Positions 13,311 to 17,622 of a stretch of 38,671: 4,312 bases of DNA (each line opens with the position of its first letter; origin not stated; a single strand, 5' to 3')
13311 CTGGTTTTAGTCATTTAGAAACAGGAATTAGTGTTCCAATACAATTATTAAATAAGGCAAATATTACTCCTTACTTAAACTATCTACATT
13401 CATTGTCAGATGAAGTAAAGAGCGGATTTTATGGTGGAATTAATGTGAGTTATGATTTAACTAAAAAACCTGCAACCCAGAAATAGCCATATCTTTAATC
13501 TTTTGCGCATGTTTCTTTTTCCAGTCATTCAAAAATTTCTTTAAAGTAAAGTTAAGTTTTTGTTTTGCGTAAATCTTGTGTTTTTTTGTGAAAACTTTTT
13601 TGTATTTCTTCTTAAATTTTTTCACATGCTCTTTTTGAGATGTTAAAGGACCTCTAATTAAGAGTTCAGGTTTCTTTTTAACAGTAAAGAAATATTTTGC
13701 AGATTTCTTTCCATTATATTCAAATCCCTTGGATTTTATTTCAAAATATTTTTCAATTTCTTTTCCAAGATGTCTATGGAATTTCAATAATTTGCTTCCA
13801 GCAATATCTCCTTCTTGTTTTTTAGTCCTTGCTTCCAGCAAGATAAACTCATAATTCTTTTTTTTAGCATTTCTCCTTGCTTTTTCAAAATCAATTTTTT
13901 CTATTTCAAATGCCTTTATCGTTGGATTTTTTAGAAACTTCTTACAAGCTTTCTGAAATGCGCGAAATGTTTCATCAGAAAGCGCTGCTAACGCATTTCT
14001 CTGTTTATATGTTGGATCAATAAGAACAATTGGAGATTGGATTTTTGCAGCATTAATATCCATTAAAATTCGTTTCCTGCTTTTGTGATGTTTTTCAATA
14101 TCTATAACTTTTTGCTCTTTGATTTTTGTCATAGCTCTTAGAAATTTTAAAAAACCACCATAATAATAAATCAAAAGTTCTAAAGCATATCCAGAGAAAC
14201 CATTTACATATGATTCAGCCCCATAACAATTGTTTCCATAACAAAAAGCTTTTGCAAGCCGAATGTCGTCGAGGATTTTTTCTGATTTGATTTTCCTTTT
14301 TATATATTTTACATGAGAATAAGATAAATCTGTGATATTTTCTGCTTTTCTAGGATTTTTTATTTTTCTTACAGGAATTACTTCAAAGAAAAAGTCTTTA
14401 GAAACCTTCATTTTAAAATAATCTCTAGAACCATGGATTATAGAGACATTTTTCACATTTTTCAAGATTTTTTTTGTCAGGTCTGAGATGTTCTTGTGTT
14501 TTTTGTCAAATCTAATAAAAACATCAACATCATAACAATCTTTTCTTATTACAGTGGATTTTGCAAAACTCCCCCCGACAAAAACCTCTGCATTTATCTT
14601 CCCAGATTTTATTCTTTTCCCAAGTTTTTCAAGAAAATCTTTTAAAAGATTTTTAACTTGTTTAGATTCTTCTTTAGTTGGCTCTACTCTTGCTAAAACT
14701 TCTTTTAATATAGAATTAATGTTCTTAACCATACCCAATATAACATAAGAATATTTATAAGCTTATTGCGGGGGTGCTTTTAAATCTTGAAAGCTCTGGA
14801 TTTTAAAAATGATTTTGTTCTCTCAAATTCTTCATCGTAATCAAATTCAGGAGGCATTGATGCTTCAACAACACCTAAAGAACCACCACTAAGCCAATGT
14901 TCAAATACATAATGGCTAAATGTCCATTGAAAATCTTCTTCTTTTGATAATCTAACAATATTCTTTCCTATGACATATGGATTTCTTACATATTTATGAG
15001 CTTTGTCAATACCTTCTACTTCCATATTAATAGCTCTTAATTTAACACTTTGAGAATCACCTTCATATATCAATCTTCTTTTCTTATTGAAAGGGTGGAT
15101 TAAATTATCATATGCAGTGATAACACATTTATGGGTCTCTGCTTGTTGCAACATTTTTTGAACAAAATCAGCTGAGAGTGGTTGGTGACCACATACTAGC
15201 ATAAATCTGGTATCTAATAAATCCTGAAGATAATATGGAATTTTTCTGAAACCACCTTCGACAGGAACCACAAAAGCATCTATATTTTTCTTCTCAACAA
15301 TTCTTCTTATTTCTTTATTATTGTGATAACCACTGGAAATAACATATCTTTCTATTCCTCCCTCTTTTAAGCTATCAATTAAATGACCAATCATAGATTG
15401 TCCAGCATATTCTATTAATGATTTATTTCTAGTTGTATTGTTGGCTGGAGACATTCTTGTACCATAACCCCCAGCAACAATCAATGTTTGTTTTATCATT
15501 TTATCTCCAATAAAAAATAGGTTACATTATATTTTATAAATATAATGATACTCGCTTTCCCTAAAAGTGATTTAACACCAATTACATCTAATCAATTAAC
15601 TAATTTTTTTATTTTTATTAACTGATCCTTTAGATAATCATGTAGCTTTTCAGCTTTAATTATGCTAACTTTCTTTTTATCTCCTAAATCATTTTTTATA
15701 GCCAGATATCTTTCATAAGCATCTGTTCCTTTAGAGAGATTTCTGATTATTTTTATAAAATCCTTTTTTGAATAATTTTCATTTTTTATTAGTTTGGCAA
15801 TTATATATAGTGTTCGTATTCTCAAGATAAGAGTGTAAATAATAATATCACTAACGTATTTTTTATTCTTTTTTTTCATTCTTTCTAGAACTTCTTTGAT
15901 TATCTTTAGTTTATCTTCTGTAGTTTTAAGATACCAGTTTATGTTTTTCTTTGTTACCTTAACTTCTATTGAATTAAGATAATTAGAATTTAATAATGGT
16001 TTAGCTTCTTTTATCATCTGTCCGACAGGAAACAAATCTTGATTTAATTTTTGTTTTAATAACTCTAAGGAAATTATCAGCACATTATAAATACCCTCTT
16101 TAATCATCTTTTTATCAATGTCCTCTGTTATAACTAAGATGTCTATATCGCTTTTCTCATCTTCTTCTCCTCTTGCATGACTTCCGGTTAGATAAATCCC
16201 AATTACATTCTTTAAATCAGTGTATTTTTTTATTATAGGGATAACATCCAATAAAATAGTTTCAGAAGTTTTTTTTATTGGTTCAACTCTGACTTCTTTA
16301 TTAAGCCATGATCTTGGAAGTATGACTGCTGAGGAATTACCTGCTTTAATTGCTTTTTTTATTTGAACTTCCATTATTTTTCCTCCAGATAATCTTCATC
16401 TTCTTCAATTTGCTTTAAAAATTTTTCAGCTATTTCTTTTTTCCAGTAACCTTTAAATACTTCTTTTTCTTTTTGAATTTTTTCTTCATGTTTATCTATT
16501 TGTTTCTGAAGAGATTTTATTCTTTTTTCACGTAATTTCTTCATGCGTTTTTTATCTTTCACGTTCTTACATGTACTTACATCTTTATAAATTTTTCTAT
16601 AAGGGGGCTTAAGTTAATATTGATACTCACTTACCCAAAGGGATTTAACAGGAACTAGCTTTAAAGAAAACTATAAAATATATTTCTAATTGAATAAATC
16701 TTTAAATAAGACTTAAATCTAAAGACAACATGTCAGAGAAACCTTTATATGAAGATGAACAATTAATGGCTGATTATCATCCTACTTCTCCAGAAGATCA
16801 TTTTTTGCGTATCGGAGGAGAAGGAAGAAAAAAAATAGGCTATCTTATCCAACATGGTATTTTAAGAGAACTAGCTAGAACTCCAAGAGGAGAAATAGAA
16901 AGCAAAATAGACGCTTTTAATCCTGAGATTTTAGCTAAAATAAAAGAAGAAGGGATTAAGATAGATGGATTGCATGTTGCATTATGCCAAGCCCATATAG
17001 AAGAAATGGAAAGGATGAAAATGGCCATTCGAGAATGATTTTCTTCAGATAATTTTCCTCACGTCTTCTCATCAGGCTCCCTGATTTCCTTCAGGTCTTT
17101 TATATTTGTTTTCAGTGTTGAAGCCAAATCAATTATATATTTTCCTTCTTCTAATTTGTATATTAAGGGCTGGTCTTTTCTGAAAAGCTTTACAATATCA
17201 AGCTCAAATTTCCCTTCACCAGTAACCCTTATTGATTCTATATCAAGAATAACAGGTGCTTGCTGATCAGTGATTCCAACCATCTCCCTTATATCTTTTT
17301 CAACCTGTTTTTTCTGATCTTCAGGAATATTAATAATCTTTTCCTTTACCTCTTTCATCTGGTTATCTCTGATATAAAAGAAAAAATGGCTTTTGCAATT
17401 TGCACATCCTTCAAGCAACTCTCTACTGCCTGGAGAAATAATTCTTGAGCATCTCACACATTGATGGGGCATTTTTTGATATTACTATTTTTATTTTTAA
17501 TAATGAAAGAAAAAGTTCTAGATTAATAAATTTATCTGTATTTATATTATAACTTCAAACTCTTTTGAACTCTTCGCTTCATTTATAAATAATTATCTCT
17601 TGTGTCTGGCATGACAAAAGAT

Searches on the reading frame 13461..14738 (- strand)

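Call 63: search_protein_families(library=pfam, proteins=[window:13461-14738:-], max_evalue=0.01)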
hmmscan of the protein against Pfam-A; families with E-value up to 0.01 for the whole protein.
window:13461-14738:- (425 aa): 2 families
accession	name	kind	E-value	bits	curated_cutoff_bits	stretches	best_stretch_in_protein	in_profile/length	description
PF09249.16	tRNA_NucTransf2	-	1.4e-32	112.7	27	1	157-277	1-112/113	tRNA nucleotidyltransferase, second domain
PF01909.29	NTP_transf_2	-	0.00012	22.8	21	1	36-97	5-63/93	Nucleotidyltransferase domain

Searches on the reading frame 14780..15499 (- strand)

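Call 63: search_protein_families(library=pfam, proteins=[window:14780-15499:-], max_evalue=0.01)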
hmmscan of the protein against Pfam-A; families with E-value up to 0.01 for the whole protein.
window:14780-15499:- (239 aa): 2 families
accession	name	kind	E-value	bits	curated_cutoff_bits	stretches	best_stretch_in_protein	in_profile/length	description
PF12804.13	NTP_transf_3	-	1.3e-11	45.4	27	1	6-138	2-132/160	MobA-like NTP transferase domain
PF00483.29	NTP_transferase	-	2e-06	28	21.2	1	5-87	2-89/245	Nucleotidyl transferase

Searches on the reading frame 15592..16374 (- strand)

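Call 63: search_protein_families(library=pfam, proteins=[window:15592-16374:-], max_evalue=0.01)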
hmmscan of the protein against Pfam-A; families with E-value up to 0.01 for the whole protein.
window:15592-16374:- (260 aa): 3 families
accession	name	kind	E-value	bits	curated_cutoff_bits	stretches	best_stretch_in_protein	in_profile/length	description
PF01909.29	NTP_transf_2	-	1.8e-08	35.1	21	1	53-179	10-88/93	Nucleotidyltransferase domain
PF18765.7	Polbeta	-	1.6e-07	31.8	26.9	1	48-131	4-79/93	Polymerase beta, Nucleotidyltransferase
PF14792.12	DNA_pol_B_palm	-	0.0051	17.5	25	0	49-105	16-72/113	DNA polymerase beta palm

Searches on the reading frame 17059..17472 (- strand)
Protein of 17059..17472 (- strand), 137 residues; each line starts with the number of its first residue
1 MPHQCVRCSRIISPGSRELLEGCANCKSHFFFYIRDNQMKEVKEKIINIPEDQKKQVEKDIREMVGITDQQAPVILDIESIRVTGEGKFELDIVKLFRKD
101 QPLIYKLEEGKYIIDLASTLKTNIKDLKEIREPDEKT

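Call 63: search_protein_families(library=pfam, proteins=[window:17059-17472:-], max_evalue=0.01)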
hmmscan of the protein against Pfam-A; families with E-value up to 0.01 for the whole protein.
window:17059-17472:- (137 aa): 1 family
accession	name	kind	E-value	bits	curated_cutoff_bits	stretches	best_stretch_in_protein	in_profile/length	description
PF09845.14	OapC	-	2e-21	77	23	1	2-121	1-132/133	Origin-associated protein OapC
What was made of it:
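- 17059..17472 (-): arvC (OapC). In this window two inserted plus-strand genes separate it from arvB. PF09845, E=2e-21 (call 63).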
